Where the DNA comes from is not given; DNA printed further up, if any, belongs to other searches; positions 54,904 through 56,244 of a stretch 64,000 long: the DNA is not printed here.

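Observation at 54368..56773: Translationally coupled triad of paralogous CxxC-x14-CxxC zinc-ribbon proteins, two membrane-anchored, with no recognisable family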

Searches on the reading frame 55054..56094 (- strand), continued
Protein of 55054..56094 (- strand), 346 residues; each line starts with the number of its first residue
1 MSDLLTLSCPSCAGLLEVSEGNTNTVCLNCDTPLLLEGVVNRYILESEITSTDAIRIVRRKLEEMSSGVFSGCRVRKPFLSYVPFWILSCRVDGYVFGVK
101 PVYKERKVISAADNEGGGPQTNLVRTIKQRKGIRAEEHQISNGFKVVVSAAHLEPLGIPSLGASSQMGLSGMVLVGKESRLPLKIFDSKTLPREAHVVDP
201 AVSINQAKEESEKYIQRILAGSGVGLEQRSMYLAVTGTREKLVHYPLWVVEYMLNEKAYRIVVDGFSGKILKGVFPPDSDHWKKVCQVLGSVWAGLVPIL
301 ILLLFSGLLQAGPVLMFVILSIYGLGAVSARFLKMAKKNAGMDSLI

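Call 49: search_protein_families(library=pfam, proteins=[L003:3645-4172:+, L003:4204-5256:+, L025:8568-9704:+, L015:5498-8026:+, L039:5474-6046:-], max_evalue=0.01)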
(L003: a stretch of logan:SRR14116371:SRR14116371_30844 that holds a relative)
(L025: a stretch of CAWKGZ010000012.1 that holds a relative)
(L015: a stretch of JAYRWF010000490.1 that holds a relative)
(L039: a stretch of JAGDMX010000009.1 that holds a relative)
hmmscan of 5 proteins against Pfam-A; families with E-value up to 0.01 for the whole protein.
L003:3645-4172:+ (175 aa): 0 families

L003:4204-5256:+ (350 aa): 9 families
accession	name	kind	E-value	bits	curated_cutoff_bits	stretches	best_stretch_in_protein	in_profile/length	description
PF13421.11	Band_7_1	-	9.8e-58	195.7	24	1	17-225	3-210/211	SPFH domain-Band 7 family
PF01145.31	Band_7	-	9.6e-14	52.2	23.6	1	33-235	2-166/176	SPFH domain / Band 7 family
PF13240.11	Zn_Ribbon_1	-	1.2e-08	34.8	25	1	326-347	1-22/23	zinc-ribbon domain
PF12773.13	DZR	-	2.5e-05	24.8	27.3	1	327-348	1-22/45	Double zinc ribbon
PF17032.10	Zn_ribbon_15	-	0.00058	21.1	28.9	1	323-345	51-73/73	zinc-ribbon family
PF13248.11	Zn_ribbon_3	-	0.00066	19.5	27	1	327-348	5-26/26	zinc-ribbon domain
PF18912.6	DZR_2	-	0.0061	16.8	27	1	320-348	17-46/56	Double zinc ribbon domain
PF13920.12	zf-C3HC4_3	-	0.0067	16.6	27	1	325-349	24-47/49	Zinc finger, C3HC4 type (RING finger)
PF24460.1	DUF7575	-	0.0099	15.7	28.5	0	325-347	4-26/28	Domain of unknown function (DUF7575)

L025:8568-9704:+ (378 aa): 4 families
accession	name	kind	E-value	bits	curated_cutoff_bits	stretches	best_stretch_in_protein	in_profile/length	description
PF13091.12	PLDc_2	-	4.8e-50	169.2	27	2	90-209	2-131/132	PLD-like domain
PF07894.18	SACK1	-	4.6e-12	46.5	21.4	2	321-376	218-272/274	Scaffolding anchor of CK1 domain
PF00614.28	PLDc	-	0.0022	18.4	21.9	0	322-341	5-24/28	Phospholipase D Active site motif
PF11495.14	Regulator_TrmB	-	0.0068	16.1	22.2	0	89-139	15-66/233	Archaeal transcriptional regulator TrmB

L015:5498-8026:+ (842 aa): 6 families
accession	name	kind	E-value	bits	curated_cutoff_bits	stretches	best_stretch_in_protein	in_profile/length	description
PF01935.23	DUF87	-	5.5e-06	27.1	23.2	1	22-77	12-68/220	Helicase HerA, central domain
PF13166.12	AAA_13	-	9e-05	21.8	36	1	665-798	316-448/713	AAA domain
PF12846.13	AAA_10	-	0.00016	21.3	27.5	0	325-380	241-293/362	AAA-like domain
PF10412.15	TrwB_AAD_bind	-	0.0021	17.5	20.5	0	31-74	13-56/387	Type IV secretion-system coupling protein DNA-binding domain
PF15469.12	Sec5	-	0.008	14.8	22.7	0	676-781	272-361/837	Exocyst complex component Sec5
PF05872.18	HerA_C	-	0.0085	15.2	22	0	33-75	21-63/502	Helicase HerA-like C-terminal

L039:5474-6046:- (190 aa): 1 family
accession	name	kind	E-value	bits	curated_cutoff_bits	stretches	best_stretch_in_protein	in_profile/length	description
PF00156.33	Pribosyltran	-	1.2e-11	44.6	26.3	1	44-158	14-120/158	Phosphoribosyl transferase domain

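Call 67: search_protein_families(library=ncbifam, proteins=[L003:5261-6001:+, L055:6182-6988:+], max_evalue=0.1)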
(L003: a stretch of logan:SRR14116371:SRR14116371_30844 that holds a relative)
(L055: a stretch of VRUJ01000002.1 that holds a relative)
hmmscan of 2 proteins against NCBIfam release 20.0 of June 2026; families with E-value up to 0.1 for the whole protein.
L003:5261-6001:+ (247 aa): 1 family
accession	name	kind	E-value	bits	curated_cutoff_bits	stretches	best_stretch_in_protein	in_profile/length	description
TIGR04272.1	cxxc_cxxc_Mbark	domain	0.075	12.8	36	0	2-26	5-32/37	CxxC-x17-CxxC domain-containing protein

L055:6182-6988:+ (269 aa): 1 family
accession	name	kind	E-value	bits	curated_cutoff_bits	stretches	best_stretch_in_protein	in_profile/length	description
NF011481.0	PRK14890.1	equivalog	0.025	14.6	61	1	4-37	4-37/61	putative Zn-ribbon RNA-binding protein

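Call 72: find_encoding_contigs(protein=P0154, flank=7000, max_places=2)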
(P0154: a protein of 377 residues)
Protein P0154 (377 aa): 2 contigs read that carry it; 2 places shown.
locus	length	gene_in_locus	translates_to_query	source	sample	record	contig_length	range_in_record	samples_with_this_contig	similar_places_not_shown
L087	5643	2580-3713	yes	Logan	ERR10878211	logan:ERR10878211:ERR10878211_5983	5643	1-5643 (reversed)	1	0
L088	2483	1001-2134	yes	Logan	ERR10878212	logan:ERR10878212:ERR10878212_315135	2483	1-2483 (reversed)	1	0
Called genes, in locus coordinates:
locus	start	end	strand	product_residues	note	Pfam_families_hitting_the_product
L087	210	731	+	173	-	-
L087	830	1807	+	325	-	PF13421:Band_7_1, PF01145:Band_7, PF12773:DZR (weak), PF13240:Zn_Ribbon_1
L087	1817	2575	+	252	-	-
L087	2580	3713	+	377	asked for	-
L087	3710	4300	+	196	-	-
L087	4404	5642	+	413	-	?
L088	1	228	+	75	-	?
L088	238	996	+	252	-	-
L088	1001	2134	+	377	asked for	-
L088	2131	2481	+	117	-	?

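Call 73: find_encoding_contigs(protein=P0153, flank=7000, max_places=2)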
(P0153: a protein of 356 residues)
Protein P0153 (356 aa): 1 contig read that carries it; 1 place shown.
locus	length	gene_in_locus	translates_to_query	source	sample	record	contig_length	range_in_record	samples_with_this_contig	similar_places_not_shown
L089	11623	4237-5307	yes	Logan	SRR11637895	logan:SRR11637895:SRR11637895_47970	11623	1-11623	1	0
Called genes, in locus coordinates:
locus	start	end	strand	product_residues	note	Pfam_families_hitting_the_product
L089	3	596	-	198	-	?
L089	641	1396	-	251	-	PF13103:TonB_2, PF03544:TonB_C (weak)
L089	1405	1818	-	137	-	PF02472:ExbD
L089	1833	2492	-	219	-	PF01618:MotA_ExbB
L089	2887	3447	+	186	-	PF10469:AKAP7_NLS (weak), PF02834:LigT_PEase, PF13563:2_5_RNA_ligase2, PF02834:LigT_PEase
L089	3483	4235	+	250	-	-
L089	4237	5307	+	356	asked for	-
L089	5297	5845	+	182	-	-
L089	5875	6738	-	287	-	-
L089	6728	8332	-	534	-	-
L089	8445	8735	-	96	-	PF05258:DciA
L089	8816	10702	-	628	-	PF13292:DXP_synthase_N, PF00456:Transketolase_N, PF00676:E1_dh, PF02775:TPP_enzyme_C (faint), PF02779:Transket_pyr, PF02780:Transketolase_C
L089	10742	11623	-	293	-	?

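Call 74: find_encoding_contigs(protein=P0155, flank=7000, max_places=1)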
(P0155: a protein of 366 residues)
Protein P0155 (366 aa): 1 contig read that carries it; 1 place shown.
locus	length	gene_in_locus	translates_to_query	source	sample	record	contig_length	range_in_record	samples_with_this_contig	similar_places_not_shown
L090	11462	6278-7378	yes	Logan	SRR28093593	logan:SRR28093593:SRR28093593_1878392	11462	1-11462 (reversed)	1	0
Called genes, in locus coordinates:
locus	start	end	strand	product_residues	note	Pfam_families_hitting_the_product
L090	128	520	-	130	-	-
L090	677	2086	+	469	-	PF03841:SelA, PF01053:Cys_Met_Meta_PP (faint)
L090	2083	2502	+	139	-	PF01809:YidD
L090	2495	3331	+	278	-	-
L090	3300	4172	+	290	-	PF13432:TPR_16 (weak)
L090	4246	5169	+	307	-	-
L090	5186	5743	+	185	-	PF01923:Cob_adeno_trans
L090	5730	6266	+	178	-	PF13581:HATPase_c_2, PF02518:HATPase_c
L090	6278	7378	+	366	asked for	-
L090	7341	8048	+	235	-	-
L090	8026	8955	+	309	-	PF00905:Transpeptidase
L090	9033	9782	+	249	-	PF03009:GDPD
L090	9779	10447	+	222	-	PF00657:Lipase_GDSL, PF13472:Lipase_GDSL_2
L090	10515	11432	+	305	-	PF03446:NAD_binding_2, PF03807:F420_oxidored (weak), PF14833:NAD_binding_11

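Call 75: find_encoding_contigs(protein=P0218, flank=7000, max_places=1)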
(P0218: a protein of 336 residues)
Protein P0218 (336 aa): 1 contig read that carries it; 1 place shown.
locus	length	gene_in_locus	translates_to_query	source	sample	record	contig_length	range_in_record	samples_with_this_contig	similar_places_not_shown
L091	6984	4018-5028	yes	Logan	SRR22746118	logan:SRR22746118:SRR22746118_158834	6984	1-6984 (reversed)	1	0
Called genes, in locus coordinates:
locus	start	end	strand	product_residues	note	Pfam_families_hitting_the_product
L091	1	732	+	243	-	?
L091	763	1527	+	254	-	-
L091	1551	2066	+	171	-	-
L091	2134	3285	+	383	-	PF13421:Band_7_1, PF01145:Band_7, PF17032:Zn_ribbon_15 (faint), PF18912:DZR_2 (faint), PF12773:DZR, PF13240:Zn_Ribbon_1 (weak), PF12773:DZR, PF13248:Zn_ribbon_3 (weak), +2 more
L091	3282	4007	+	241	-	-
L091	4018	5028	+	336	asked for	-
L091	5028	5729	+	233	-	-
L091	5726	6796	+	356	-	PF21016:RlmN_N, PF04055:Radical_SAM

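Call 76: find_encoding_contigs(protein=P0204, flank=7000, max_places=1)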
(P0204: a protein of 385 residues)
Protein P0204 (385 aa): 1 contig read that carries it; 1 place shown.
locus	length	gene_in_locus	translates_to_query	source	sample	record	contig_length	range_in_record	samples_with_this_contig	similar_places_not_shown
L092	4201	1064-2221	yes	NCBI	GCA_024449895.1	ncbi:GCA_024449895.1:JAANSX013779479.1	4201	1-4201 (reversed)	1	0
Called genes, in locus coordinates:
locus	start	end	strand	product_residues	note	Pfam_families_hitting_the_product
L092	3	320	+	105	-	?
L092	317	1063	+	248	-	-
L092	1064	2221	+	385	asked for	-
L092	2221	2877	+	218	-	-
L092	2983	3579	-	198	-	PF12844:HTH_19, PF13443:HTH_26 (weak), PF01381:HTH_3, PF07883:Cupin_2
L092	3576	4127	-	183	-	PF01558:POR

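Call 77: find_encoding_contigs(protein=P0189, flank=7000, max_places=1)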
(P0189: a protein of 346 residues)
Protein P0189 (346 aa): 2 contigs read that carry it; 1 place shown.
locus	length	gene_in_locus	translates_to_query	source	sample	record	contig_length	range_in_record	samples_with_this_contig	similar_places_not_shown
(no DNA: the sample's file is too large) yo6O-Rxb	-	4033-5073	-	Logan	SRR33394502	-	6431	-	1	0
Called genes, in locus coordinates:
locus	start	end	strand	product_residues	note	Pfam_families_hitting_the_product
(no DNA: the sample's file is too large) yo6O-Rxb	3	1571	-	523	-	?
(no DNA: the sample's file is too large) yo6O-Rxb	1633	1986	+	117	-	-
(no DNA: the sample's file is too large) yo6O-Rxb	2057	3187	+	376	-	PF18846:baeRF_family5 (faint), PF18854:baeRF_family10, PF18844:baeRF_family2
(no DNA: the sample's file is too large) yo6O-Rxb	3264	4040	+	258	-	PF23548:Zn_ribbon_FGT1_2 (weak)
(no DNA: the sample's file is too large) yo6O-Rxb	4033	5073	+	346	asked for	-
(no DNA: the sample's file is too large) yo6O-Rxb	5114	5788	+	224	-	-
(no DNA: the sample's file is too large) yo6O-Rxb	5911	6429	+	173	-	?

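Call 83: list_cluster_members(proteins=[P0146, P0153, P0155, P0160, P0163, P0195, P0204, P0211, P0218, P0154])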
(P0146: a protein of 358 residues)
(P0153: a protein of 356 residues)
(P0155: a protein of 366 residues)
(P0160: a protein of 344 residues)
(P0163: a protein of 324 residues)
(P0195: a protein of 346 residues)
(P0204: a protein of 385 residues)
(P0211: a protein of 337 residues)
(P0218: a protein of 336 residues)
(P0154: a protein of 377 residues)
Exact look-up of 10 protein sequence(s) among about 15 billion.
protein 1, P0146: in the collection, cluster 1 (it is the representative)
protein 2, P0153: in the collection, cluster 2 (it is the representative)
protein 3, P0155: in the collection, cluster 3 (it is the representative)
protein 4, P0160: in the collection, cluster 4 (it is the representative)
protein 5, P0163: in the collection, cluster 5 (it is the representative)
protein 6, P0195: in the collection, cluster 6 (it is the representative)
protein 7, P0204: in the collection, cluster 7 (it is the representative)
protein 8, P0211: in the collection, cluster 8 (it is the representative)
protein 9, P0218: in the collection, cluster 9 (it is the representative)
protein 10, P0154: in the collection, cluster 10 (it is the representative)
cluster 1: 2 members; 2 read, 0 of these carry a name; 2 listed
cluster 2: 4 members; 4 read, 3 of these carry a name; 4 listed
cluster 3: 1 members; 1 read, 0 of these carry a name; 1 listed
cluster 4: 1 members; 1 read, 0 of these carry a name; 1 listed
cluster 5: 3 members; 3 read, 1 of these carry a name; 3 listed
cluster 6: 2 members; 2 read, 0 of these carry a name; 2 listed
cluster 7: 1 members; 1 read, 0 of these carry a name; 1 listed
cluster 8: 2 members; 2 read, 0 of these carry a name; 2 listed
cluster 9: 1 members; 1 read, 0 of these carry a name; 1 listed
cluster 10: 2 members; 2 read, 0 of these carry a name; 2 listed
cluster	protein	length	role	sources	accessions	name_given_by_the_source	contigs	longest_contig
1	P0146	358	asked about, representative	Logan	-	-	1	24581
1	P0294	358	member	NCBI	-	-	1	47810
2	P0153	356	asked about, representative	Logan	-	-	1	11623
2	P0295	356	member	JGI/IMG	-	hypothetical protein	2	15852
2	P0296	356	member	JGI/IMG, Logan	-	hypothetical protein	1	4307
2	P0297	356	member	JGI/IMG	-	hypothetical protein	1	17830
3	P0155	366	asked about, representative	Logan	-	-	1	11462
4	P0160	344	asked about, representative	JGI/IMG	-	-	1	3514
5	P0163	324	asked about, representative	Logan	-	-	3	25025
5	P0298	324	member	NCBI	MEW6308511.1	MAG: hypothetical protein AB1492_05640 [Bacillota bacterium]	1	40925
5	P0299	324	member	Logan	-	-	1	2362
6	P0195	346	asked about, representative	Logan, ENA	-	-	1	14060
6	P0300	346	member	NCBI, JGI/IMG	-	-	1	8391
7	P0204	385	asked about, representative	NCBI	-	-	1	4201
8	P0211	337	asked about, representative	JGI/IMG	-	-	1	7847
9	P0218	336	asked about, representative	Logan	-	-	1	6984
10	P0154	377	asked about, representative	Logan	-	-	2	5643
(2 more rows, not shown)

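Call 84: find_encoding_contigs(protein=P0195, flank=7000, max_places=1)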
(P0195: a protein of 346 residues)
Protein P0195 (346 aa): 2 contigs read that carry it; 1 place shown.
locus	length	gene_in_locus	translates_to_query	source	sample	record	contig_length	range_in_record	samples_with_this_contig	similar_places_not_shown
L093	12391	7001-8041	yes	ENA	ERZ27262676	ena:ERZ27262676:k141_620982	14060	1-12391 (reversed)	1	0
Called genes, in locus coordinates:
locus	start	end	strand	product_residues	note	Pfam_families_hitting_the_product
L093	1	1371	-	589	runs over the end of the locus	-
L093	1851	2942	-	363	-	PF01820:Dala_Dala_lig_N, PF02786:CPSase_L_D2, PF07478:Dala_Dala_lig_C, PF02222:ATP-grasp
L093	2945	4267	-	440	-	PF03193:RsgA_GTPase (faint), PF13167:GTP-bdg_N, PF16360:GTP-bdg_M, PF01926:MMR_HSR1, PF16897:MMR_HSR1_Xtn (faint), PF19275:HflX_C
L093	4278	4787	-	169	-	PF08534:Redoxin (weak), PF00578:AhpC-TSA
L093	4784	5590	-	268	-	PF02683:DsbD_TM, PF13386:DsbD_2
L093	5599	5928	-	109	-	PF00085:Thioredoxin, PF13098:Thioredoxin_2, PF02114:Phosducin (weak), PF13899:Thioredoxin_7 (weak), PF13905:Thioredoxin_8 (faint)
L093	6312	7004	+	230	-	-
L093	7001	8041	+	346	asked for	-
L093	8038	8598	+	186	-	-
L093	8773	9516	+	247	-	PF02146:SIR2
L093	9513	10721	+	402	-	PF01969:Ni_insertion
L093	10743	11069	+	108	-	-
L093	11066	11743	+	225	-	PF01814:Hemerythrin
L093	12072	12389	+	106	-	?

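Call 85: find_encoding_contigs(protein=P0211, flank=7000, max_places=1)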
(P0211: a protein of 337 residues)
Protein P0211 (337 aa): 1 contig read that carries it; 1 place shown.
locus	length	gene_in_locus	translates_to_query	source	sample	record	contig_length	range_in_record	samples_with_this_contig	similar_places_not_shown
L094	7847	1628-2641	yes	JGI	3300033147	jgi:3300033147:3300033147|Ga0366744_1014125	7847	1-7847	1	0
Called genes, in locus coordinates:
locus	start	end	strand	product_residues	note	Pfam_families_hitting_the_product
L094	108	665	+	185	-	PF01145:Band_7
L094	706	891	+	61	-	-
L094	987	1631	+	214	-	-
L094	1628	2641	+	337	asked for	-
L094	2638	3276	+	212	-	-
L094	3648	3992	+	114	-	PF12836:HHH_3, PF00633:HHH (faint), PF12826:HHH_2 (faint)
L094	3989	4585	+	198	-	-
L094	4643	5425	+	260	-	PF01066:CDP-OH_P_transf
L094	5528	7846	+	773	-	?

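Call 86: find_encoding_contigs(protein=P0188, flank=7000, max_places=1)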
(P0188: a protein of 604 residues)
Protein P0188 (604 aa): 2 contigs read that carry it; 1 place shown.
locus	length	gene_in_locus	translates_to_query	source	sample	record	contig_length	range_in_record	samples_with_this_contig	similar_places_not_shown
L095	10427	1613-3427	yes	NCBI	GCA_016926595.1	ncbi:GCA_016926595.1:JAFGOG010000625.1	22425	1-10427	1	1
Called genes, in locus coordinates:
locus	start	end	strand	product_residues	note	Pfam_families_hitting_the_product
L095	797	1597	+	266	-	-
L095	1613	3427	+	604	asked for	-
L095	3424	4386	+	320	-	-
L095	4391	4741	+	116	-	-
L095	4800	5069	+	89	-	-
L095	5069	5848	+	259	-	-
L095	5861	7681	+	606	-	-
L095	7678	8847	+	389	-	PF12158:DUF3592 (weak)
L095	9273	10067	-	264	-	PF02358:Trehalose_PPase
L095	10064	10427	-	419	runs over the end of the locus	PF13439:Glyco_transf_4, PF13579:Glyco_trans_4_4 (faint), PF20706:GT4-conflict, PF00534:Glycos_transf_1, PF13692:Glyco_trans_1_4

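Call 91: find_encoding_contigs(protein=P0230, flank=7000, max_places=1)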
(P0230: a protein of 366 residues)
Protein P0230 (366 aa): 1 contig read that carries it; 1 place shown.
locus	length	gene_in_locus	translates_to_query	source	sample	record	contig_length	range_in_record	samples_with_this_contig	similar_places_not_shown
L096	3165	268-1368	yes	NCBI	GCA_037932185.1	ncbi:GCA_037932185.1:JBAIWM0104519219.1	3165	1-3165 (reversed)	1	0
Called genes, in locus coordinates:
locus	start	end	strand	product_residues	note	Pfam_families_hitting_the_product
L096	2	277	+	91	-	?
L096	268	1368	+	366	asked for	-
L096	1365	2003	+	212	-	-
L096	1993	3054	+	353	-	PF21016:RlmN_N, PF04055:Radical_SAM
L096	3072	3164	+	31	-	?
